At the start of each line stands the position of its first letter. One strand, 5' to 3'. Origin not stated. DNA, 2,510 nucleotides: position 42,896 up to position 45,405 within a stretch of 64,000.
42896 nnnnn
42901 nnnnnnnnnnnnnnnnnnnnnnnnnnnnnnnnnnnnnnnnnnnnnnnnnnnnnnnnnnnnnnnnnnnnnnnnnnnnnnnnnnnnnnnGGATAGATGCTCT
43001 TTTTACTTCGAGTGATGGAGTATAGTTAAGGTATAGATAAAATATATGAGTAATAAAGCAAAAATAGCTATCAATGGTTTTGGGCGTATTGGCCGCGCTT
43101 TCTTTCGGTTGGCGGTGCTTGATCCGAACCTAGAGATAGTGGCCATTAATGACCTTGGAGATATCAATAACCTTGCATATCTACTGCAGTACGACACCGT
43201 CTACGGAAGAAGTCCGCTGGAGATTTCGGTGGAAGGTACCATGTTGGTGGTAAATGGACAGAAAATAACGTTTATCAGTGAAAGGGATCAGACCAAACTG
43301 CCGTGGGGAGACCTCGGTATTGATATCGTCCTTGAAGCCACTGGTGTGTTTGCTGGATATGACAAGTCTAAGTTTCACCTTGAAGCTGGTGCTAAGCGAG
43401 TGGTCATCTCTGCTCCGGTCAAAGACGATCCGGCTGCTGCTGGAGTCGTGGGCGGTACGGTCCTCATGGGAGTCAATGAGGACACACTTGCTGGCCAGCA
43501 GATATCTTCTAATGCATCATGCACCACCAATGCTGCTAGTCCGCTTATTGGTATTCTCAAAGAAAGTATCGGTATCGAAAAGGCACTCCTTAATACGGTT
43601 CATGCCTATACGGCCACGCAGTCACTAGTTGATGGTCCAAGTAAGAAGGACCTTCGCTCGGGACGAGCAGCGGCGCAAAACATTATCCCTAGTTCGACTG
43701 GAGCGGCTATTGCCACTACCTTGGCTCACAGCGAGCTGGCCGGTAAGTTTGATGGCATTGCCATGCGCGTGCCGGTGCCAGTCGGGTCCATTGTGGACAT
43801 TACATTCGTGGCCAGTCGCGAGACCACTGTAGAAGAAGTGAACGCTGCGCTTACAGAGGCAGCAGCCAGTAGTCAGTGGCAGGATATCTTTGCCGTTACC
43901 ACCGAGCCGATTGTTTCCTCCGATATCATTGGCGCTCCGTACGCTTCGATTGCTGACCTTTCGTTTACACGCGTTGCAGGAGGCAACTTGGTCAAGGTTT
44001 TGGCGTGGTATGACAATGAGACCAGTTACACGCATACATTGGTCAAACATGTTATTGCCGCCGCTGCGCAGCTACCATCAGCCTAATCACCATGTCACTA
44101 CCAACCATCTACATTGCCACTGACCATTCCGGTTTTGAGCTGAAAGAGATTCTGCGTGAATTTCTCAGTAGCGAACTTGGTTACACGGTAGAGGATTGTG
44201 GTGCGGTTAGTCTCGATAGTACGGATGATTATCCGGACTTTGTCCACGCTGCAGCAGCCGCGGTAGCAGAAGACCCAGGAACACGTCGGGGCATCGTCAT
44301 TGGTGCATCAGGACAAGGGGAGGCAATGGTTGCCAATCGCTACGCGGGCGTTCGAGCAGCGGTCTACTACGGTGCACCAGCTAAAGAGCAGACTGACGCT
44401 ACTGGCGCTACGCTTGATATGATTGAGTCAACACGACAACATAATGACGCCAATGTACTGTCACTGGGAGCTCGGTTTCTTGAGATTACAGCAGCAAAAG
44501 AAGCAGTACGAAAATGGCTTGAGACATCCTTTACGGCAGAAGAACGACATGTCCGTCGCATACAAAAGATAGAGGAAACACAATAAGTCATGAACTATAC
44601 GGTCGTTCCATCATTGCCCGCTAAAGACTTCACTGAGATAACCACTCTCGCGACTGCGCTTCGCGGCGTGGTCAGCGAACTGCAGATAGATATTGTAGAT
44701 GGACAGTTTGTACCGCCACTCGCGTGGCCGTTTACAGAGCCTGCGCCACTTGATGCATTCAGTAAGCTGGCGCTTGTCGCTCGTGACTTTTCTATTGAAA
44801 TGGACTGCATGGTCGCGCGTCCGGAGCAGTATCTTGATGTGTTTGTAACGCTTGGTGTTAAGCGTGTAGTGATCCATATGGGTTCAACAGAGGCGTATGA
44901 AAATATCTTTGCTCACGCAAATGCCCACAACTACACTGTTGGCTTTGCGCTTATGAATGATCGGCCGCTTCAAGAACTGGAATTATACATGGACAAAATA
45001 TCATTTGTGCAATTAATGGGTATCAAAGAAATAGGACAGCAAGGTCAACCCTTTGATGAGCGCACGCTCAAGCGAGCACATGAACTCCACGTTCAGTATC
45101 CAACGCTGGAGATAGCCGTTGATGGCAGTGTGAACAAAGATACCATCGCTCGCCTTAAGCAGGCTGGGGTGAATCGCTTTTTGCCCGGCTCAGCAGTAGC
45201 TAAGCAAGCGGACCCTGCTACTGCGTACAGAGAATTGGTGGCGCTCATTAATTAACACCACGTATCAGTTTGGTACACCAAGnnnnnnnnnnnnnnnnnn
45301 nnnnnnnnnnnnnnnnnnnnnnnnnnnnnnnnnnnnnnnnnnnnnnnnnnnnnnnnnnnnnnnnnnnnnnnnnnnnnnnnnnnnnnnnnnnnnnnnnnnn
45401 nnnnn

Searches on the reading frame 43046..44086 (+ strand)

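Call 29: search_protein_families(library=pfam, proteins=[window:43046-44086:+], max_evalue=0.1)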
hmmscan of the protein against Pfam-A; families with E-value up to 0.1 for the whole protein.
window:43046-44086:+ (346 aa): 2 families
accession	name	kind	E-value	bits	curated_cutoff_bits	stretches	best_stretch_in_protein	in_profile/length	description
PF02800.25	Gp_dh_C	-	1.9e-52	177.5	24.4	1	166-322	3-158/158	Glyceraldehyde 3-phosphate dehydrogenase, C-terminal domain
PF00044.30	Gp_dh_N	-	7.7e-36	122.9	31.7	1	6-103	2-99/101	Glyceraldehyde 3-phosphate dehydrogenase, NAD binding domain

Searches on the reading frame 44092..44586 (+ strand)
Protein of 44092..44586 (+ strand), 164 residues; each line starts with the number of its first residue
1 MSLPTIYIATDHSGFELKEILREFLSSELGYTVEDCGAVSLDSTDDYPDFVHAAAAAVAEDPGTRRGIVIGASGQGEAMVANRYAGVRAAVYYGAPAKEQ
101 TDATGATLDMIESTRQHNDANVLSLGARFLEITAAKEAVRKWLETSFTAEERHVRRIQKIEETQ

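Call 29: search_protein_families(library=pfam, proteins=[window:44092-44586:+], max_evalue=0.1)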
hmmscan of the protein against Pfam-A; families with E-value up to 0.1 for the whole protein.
window:44092-44586:+ (164 aa): 3 families
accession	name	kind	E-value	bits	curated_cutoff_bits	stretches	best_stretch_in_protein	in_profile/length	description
PF02502.23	LacAB_rpiB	-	1.9e-39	135.2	24.7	1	6-160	1-138/138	Ribose/Galactose Isomerase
PF12697.13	Abhydrolase_6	-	0.0069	17.5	26.3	1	40-112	41-109/217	Alpha/beta hydrolase family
PF12644.12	DUF3782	-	0.064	13.9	24.4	0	98-156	7-64/78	Protein of unknown function (DUF3782)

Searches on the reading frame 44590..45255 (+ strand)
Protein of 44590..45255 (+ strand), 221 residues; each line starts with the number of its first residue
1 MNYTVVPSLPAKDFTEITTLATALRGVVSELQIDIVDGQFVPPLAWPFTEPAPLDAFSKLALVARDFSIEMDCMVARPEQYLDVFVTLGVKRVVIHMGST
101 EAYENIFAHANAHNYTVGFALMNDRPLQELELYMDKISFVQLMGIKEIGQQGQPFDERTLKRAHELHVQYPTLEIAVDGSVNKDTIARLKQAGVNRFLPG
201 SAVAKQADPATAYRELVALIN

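Call 29: search_protein_families(library=pfam, proteins=[window:44590-45255:+], max_evalue=0.1)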
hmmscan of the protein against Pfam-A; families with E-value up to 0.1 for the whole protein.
window:44590-45255:+ (221 aa): 3 families
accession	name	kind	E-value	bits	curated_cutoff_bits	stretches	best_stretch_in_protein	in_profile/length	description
PF00834.25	Ribul_P_3_epim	-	3.6e-26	92.2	21.1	1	5-203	2-197/198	Ribulose-phosphate 3 epimerase family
PF00218.27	IGPS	-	0.008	15.8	27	1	160-216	196-254/254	Indole-3-glycerol phosphate synthase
PF01729.25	QRPTase_C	-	0.096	12.9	23.1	0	158-203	112-158/169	Quinolinate phosphoribosyl transferase, C-terminal domain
